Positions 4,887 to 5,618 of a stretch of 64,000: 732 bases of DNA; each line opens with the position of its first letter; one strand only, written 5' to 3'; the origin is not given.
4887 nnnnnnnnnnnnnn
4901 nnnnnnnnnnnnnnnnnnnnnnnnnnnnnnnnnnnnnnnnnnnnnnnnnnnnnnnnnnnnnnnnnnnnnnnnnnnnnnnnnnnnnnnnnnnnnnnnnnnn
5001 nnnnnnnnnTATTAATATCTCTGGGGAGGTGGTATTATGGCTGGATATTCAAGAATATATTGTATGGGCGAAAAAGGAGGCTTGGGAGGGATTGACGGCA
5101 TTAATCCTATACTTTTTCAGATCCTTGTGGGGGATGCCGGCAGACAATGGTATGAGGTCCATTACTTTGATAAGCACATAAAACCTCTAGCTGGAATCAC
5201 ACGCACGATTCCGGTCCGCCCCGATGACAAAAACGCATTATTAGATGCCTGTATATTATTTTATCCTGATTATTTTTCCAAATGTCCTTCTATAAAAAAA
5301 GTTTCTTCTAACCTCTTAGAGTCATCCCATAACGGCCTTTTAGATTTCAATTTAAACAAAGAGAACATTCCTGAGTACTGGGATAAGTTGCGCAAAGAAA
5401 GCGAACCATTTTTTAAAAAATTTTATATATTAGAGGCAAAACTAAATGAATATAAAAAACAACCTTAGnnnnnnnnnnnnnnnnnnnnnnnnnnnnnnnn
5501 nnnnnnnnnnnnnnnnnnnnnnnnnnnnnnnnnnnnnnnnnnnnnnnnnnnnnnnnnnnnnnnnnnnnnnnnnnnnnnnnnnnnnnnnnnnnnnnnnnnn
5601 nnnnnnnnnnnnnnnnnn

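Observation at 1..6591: AT-rich, eight-gene co-directional accessory island abutting core genes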

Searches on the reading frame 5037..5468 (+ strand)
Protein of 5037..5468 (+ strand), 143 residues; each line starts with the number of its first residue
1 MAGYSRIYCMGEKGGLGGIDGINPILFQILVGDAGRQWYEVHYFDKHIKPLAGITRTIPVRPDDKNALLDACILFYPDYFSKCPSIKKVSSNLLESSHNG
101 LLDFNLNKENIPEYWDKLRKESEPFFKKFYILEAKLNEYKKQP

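Call 3: search_protein_families(library=pfam, proteins=[window:5037-5468:+], max_evalue=0.1)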
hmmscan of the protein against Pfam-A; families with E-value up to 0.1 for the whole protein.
window:5037-5468:+ (143 aa): 0 families

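Call 4: search_protein_families(library=padloc, proteins=[window:5037-5468:+], max_evalue=0.1)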
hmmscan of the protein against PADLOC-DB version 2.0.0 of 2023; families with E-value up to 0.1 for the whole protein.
window:5037-5468:+ (143 aa): 0 families

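Call 5: search_protein_families(library=ncbifam, proteins=[window:5037-5468:+], max_evalue=0.1)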
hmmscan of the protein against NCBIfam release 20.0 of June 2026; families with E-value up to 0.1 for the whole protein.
window:5037-5468:+ (143 aa): 0 families

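Call 28: list_cluster_members(proteins=[P0001, window:5037-5468:+, window:1660-2457:+, window:3864-5009:+, window:2893-3867:+, window:6592-7269:-, window:11283-12815:+, window:21010-23550:-])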
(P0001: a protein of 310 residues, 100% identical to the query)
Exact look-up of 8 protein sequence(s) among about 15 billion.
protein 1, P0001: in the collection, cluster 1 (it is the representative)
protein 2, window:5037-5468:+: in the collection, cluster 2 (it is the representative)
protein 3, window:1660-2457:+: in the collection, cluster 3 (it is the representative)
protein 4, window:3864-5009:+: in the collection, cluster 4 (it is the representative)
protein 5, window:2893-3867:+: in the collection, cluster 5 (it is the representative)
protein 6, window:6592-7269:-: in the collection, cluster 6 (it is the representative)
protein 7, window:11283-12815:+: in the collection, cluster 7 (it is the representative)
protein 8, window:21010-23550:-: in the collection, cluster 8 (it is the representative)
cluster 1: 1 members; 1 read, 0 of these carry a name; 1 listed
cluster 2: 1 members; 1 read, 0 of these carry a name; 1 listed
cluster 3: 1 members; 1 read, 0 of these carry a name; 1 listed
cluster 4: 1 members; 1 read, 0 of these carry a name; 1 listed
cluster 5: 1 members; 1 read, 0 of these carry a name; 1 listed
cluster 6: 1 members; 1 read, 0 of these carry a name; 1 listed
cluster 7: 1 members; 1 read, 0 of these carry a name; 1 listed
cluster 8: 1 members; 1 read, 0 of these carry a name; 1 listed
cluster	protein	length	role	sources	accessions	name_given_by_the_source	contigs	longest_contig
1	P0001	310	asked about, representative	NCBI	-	-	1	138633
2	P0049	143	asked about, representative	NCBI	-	-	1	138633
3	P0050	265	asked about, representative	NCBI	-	-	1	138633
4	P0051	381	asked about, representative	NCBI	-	-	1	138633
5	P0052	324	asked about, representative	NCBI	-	-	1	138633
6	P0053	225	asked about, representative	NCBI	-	-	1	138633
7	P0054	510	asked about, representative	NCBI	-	-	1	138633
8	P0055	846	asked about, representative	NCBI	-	-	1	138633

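Call 40: find_homologous_proteins(query=window:5037-5468:+, max_evalue=0.001)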
Query window:5037-5468:+ (143 aa): 63 proteins with E <= 0.001 among 72 candidates.
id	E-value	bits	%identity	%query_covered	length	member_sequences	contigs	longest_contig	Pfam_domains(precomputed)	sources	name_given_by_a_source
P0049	2.3e-94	331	100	100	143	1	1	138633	-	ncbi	-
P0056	1.1e-46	176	60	98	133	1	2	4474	-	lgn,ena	-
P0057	3.9e-46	175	55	99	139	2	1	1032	-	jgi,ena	-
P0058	1.7e-45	173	55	98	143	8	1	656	-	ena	-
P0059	2.1e-45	172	60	95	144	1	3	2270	-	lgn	-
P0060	3.7e-45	171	58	98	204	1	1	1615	-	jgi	jgi:hypothetical protein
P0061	1.2e-44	170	59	95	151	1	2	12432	-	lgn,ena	-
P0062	1.5e-43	166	55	98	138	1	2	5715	-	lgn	-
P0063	5.2e-43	164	56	95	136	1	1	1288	-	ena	-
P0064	1.4e-42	163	56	96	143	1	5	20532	-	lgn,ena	-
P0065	1.0e-41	160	57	95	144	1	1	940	-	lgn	-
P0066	1.0e-41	160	56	97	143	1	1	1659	-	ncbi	-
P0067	1.4e-41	160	56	95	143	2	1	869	-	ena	-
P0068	1.5e-41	160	51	97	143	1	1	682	-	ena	-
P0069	2.3e-41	159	54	99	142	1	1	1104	-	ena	-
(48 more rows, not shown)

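Call 43: find_related_loci(query=A2, collection=metagenome_contigs, flank=6000)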
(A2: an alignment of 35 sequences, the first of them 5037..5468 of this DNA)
Query A2 (143 aa) in metagenome_contigs; peptide patterns used: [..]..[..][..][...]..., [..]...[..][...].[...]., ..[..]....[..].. (x = any residue, [..] = any of these).
282 stretches matched a pattern; 142 encode a relative of the query (tblastn E <= 1e-3); the best 80 are kept; 80 distinct loci.
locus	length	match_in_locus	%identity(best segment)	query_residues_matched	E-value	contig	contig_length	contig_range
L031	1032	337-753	55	1-142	5e-55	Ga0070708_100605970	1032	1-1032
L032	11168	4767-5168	56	1-137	3e-48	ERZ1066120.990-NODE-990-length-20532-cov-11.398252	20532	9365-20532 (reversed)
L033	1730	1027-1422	55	1-136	4e-48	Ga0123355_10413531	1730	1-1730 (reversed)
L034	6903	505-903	52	1-136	1e-46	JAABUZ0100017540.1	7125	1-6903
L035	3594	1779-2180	57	1-138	4e-46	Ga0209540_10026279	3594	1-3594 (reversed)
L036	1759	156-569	51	1-141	2e-46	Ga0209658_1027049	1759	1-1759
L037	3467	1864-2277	51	1-141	8e-46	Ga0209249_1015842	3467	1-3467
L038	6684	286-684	55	1-136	2e-45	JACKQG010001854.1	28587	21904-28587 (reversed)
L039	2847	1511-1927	51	1-142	1e-45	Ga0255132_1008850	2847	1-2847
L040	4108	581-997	51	1-142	1e-45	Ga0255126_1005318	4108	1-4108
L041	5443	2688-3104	50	1-142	3e-45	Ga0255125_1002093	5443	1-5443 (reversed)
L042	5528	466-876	52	1-140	5e-45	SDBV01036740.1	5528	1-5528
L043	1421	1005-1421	54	1-139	1e-45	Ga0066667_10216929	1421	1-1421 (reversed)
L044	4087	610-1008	51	1-136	3e-44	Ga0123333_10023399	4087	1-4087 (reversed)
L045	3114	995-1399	51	1-138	3e-44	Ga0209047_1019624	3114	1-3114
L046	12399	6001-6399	56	1-136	4e-44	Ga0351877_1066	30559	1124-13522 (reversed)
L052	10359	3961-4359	51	1-136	1e-42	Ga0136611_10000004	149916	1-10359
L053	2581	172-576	49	1-138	8e-43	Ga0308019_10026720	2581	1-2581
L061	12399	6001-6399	51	1-136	2e-42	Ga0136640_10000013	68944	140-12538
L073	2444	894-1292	47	1-136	1e-41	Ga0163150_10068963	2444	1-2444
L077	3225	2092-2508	51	1-142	2e-41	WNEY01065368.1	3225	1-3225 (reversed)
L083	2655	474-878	48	1-139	8e-41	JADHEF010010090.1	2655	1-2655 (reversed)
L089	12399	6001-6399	46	1-136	2e-40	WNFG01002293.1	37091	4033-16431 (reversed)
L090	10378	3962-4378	46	1-143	5e-40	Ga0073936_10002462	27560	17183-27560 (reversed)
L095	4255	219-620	46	1-140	1e-39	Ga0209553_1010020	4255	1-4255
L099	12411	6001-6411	48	1-140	8e-39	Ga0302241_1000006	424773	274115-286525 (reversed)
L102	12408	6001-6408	48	1-140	9e-39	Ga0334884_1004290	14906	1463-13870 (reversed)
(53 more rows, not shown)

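Call 46: predict_structure(alignment_id=A2)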
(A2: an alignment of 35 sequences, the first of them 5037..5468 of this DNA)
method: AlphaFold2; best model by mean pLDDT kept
length: 143 residues; sequences in the alignment: 35
mean_pLDDT: 90.3   pTM: 0.85
mean pLDDT of the five models: 90.3, 89.9, 88.9, 88.5, 88.2
residues with pLDDT >= 90: 104; 70-90: 28; 50-70: 10; < 50: 1
segments of 3 or more residues with pLDDT < 50: none
pLDDT, mean of each block of 10 residues (from residue 1): 87 63 84 94 95 96 96 97 97 85 92 96 95 90 79
secondary structure, 60 per line:
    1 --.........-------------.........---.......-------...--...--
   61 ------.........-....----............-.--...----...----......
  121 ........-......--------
elements in order: E3-11 E25-33 E37-43 E56-58 H67-75 H77-80 H85-96 E101-103 H115-128 E130-135

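Call 49: fold_search(model_id=the predicted structure, library=pdb)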
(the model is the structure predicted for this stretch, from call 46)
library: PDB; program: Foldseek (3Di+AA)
matches with E <= 10: 88; with E <= 0.001: 0
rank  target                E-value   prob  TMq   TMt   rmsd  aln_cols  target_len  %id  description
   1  2oqb_B                1.7e+00  0.08  0.14  0.17   6.5        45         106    2  Crystal structure of the N-terminal domain of coactivator-associated methyltransferase 1 (CARM1) (released 2007-10-30)
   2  3e8v                  1.8e+00  0.07  0.15  0.22   7.6        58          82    9  Crystal structure of a possible transglutaminase-family protein proteolytic fragment from Bacteroides fragilis (released 2008-09-02)
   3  8of7_A                2.0e+00  0.01  0.08  0.08  11.2        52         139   19  Cyc15 Diels Alderase (released 2023-06-21)
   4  1g3g_MODEL_1_A        2.9e+00  0.06  0.17  0.15   5.8        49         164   20  NMR STRUCTURE OF THE FHA1 DOMAIN OF YEAST RAD53 (released 2001-01-10)
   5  4ir8_A                3.1e+00  0.01  0.15  0.08  14.1       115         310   14  1.85 Angstrom Crystal Structure of Putative Sedoheptulose-1,7 bisphosphatase from Toxoplasma gondii (released 2013-01-23)
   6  2dhj_MODEL_1_A        3.3e+00  0.02  0.12  0.13   7.4        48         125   21  Solution structure of the PH domain of Rho GTPase activating protein 21 from human (released 2006-09-24)
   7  2vid_B                3.5e+00  0.03  0.13  0.10   6.6        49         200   14  Serine protease SplB from Staphylococcus aureus at 1.8A resolution (released 2008-05-13)
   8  5nzz_A                3.5e+00  0.01  0.20  0.10  17.8       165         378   10  Crystal structure of phosphorylated p38aMAPK in complex with TAB1 (released 2018-05-30)
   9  6glx_A                3.7e+00  0.01  0.12  0.12  15.1        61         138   11  Structure of galectin-10 in complex with the Fab fragment of a Charcot-Leyden crystal solubilizing antibody, 4E8 (released 2019-06-05)
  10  8ceo_f                4.2e+00  0.02  0.19  0.15  11.9        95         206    5  Yeast RNA polymerase II transcription pre-initiation complex with core Mediator and the +1 nucleosome (released 2023-03-08)
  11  3cb3_B                4.5e+00  0.03  0.15  0.07   6.8        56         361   12  Crystal structure of L-Talarate dehydratase from Polaromonas sp. JS666 complexed with Mg and L-glucarate (released 2008-03-04)
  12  2oqb_A                4.5e+00  0.02  0.17  0.19  11.4        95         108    4  Crystal structure of the N-terminal domain of coactivator-associated methyltransferase 1 (CARM1) (released 2007-10-30)
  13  7uxa_C                4.5e+00  0.01  0.13  0.10  19.3        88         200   17  Human tRNA Splicing Endonuclease Complex bound to pre-tRNA-ARG (released 2023-02-08)
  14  4ir8_B                4.5e+00  0.01  0.17  0.09  13.9       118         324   11  1.85 Angstrom Crystal Structure of Putative Sedoheptulose-1,7 bisphosphatase from Toxoplasma gondii (released 2013-01-23)
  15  7ovp_A                4.5e+00  0.01  0.16  0.10  16.4       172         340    9  Crystal structure of the chemotactic adaptor protein CheF (released 2022-04-27)
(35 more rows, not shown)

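Call 65: search_solved_structures(query=A2, max_evalue=10)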
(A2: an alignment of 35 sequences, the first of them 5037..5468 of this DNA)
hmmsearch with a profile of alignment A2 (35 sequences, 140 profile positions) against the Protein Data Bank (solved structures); distinct sequences matched with E-value up to 10: 6.
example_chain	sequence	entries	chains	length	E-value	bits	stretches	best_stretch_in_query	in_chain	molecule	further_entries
7sxq_A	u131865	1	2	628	0.38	14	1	66-103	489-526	Apicoplast DNA polymerase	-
9dz2_C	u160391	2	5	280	0.47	13.7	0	52-105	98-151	NPC intracellular cholesterol transporter 1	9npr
5kwy_A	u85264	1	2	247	0.99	12.7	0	52-105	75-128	Niemann-Pick C1 protein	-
5f18_A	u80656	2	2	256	1.1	12.6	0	52-105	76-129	Niemann-Pick C1 protein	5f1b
8eus_C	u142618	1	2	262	1.1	12.5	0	52-105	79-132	NPC intracellular cholesterol transporter 1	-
6xf1_A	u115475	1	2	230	3.1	11.1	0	78-126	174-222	Nesprin-2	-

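Call 74: search_protein_families(library=pfam, proteins=[L083:928-2106:+, L073:1317-2264:+, L095:629-1261:+, L053:791-1885:+, L090:4417-5232:+], max_evalue=0.1)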
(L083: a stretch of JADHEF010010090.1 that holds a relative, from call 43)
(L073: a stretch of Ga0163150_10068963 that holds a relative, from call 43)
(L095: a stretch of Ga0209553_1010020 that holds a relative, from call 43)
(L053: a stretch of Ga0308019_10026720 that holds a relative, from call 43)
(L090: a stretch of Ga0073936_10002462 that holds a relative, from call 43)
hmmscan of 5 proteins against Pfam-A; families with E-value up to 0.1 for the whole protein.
L083:928-2106:+ (392 aa): 2 families
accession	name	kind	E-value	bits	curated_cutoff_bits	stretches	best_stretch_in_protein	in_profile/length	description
PF13772.11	AIG2_2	-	1.2e-06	29.2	27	1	302-382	2-82/83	AIG2-like family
PF06094.17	GGACT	-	9.1e-06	26.7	22.8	1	244-360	1-116/120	Gamma-glutamyl cyclotransferase, AIG2-like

L073:1317-2264:+ (315 aa): 1 family
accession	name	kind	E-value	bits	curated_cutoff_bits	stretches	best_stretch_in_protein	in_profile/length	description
PF06094.17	GGACT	-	0.021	15.8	22.8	1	11-120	1-118/120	Gamma-glutamyl cyclotransferase, AIG2-like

L095:629-1261:+ (210 aa): 1 family
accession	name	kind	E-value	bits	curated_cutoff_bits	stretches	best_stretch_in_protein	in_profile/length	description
PF25059.1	FN3_DSCAM-DSCAML_C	-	0.068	14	39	0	97-134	37-74/89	DSCAM/DSCAML C-terminal Fn3-like domain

L053:791-1885:+ (364 aa): 2 families
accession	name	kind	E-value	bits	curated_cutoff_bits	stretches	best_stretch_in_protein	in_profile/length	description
PF00313.28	CSD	-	1.1e-05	25.7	27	1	305-361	3-64/66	'Cold-shock' DNA-binding domain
PF25051.1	WHD_MCM8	-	0.063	13.8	26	0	213-250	25-62/80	MCM8 winged helix domain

L090:4417-5232:+ (271 aa): 0 families

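Call 79: search_protein_families(library=pfam, proteins=[L073:1689-2180:+, L046:6840-7343:+, L099:6790-7284:+, L095:629-1261:+, L083:928-1640:+, L053:791-1700:+, L077:2475-2981:+, L061:6752-7282:+], max_evalue=10)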
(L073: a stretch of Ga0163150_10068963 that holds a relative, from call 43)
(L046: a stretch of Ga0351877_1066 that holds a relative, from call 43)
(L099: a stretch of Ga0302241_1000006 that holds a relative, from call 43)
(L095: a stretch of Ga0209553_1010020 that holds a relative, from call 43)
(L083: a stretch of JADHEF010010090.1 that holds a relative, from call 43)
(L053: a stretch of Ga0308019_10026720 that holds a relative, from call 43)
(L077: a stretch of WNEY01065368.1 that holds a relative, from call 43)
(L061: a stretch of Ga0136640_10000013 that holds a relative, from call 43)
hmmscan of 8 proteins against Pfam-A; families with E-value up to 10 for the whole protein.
L073:1689-2180:+ (164 aa): 0 families

L046:6840-7343:+ (167 aa): 0 families

L099:6790-7284:+ (164 aa): 0 families

L095:629-1261:+ (210 aa): 1 family
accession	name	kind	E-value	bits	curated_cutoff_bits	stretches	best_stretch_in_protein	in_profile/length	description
PF25059.1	FN3_DSCAM-DSCAML_C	-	0.068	14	39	1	97-134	37-74/89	DSCAM/DSCAML C-terminal Fn3-like domain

L083:928-1640:+ (237 aa): 0 families

L053:791-1700:+ (303 aa): 4 families
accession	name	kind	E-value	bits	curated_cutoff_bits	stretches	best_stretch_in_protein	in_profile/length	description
PF14678.12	FANCI_S4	-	0.014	15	25.3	1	204-273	9-76/250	FANCI solenoid 4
PF25051.1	WHD_MCM8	-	0.046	14.2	26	1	213-250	25-62/80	MCM8 winged helix domain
PF25078.1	DUF7801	-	0.13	12.9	33.2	1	14-79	76-143/155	Domain of unknown function (DUF7801)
PF03462.23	PCRF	-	0.37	11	24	1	22-101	12-90/194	PCRF domain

L077:2475-2981:+ (168 aa): 0 families

L061:6752-7282:+ (176 aa): 0 families

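Call 85: find_related_loci(query=A2, collection=viral_contigs, flank=6000)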
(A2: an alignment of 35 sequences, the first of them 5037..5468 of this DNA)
Query A2 (143 aa) in viral_contigs; peptide patterns used: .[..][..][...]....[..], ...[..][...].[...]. (x = any residue, [..] = any of these).
51 stretches matched a pattern, but none encodes a relative of the query by tblastn (E <= 1e-3).

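Call 92: fold_search(model_id=the predicted structure, library=viral)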
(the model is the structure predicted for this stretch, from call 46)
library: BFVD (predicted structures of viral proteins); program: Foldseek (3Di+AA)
matches with E <= 10: 199; with E <= 0.001: 0
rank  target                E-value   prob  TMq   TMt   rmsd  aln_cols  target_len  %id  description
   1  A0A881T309            1.7e-02  0.80  0.31  0.34   8.9       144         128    8  (no name in the UniProt tables at hand)
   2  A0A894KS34            4.0e-01  0.02  0.11  0.11  14.4       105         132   14  PCP2475L 5 [African swine fever virus]
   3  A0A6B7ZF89            6.5e-01  0.02  0.14  0.13  18.7       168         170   10  Uncharacterized protein [Klebsiella phage N1M2]
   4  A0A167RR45            8.3e-01  0.25  0.20  0.22   5.1        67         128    9  Uncharacterized protein [Powai lake megavirus]
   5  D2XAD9                1.4e+00  0.04  0.19  0.17  14.7       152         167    8  Uncharacterized protein [Marseillevirus marseillevirus]
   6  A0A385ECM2            1.5e+00  0.07  0.25  0.30  12.7       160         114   12  Uncharacterized protein [Caulobacter phage CcrPW]
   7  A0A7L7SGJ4            1.5e+00  0.10  0.18  0.24   4.5        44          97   11  Uncharacterized protein [Proteus phage 3H10_20]
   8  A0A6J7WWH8            1.5e+00  0.06  0.17  0.03   9.7        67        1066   12  Collagen triple helix repeat [uncultured Caudovirales phage]
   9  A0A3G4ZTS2            1.6e+00  0.10  0.27  0.17   5.0        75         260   12  Uncharacterized protein [Barrevirus sp.]
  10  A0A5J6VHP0            1.6e+00  0.06  0.18  0.08   6.1        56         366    9  Uncharacterized protein [Megaviridae environmental sample]
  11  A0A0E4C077            1.8e+00  0.05  0.14  0.11   8.7        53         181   13  Gp120 (Fragment) [HIV-1 M:CRF13_N_ARN_pl_N8_1]
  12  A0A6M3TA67            1.8e+00  0.01  0.12  0.10  23.1       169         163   12  Uncharacterized protein [Pseudomonas phage MR2]
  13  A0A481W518            2.0e+00  0.03  0.19  0.19  15.8       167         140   16  Uncharacterized protein [Pseudomonas phage Psa21]
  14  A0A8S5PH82            2.1e+00  0.04  0.16  0.08   8.5        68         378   10  Uncharacterized protein [Siphoviridae sp. ctb8j11]
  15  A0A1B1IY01            2.1e+00  0.02  0.17  0.12  17.8       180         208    8  Uncharacterized protein [Phage MedPE-SWcel-C56]
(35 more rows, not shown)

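Call 103: search_protein_families(library=padloc, proteins=[L046:3335-5029:+, L046:7611-8801:+, L052:2517-3923:+, L052:5945-7177:+, L099:7316-9412:-, L099:4052-5794:-, L089:8561-11563:-, L102:7759-10176:+], max_evalue=0.00001)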
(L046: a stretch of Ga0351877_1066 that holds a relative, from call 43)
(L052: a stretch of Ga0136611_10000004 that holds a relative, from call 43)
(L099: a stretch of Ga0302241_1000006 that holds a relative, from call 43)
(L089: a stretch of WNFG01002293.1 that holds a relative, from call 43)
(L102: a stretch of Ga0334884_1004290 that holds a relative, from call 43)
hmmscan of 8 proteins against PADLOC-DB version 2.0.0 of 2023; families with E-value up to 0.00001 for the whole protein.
L046:3335-5029:+ (565 aa): 3 families
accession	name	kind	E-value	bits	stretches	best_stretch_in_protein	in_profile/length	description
PDLC03829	ZacB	-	2e-19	67.9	1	209-493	228-509/586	-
PDLC02614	DrmC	-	1.8e-08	32.3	0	90-124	101-132/153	DrmC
PDLC04553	PDC-M27B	-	7.4e-06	22.9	0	88-322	106-331/635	-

L046:7611-8801:+ (397 aa): 0 families

L052:2517-3923:+ (469 aa): 0 families

L052:5945-7177:+ (411 aa): 0 families

L099:7316-9412:- (699 aa): 0 families

L099:4052-5794:- (581 aa): 0 families

L089:8561-11563:- (1001 aa): 0 families

L102:7759-10176:+ (806 aa): 0 families
